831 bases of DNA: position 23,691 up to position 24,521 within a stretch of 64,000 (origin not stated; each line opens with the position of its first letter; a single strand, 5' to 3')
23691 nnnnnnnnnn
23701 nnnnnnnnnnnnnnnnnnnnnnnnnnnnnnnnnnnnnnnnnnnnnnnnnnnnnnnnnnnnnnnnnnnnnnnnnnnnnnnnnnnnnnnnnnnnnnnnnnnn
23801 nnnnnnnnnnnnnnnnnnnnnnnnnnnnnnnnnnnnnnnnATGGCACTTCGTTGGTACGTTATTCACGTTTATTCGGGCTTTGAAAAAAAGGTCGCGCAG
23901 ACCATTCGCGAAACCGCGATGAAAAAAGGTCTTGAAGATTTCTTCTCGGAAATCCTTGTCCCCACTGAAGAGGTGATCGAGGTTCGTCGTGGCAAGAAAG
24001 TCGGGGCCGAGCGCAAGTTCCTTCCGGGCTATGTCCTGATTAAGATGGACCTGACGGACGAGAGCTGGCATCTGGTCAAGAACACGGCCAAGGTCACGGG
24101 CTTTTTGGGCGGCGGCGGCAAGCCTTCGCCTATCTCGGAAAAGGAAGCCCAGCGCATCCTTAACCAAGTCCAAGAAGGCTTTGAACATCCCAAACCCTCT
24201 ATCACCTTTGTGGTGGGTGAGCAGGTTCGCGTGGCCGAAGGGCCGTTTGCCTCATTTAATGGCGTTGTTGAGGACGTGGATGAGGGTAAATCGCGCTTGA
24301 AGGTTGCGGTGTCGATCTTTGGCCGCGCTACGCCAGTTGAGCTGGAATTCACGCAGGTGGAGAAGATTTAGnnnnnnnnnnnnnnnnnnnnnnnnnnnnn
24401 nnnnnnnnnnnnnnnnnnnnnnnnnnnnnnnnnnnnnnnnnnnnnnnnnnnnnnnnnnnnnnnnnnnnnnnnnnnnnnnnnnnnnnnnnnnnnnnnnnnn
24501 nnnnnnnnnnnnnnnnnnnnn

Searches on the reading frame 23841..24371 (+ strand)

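Call 54: search_protein_families(library=pfam, proteins=[window:23841-24371:+], max_evalue=0.00001)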
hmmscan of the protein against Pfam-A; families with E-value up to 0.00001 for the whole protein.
window:23841-24371:+ (176 aa): 1 family
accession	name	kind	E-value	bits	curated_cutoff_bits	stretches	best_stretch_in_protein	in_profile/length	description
PF02357.24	NusG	-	2.2e-31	108.6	22.2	1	4-107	2-93/93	Transcription termination factor nusG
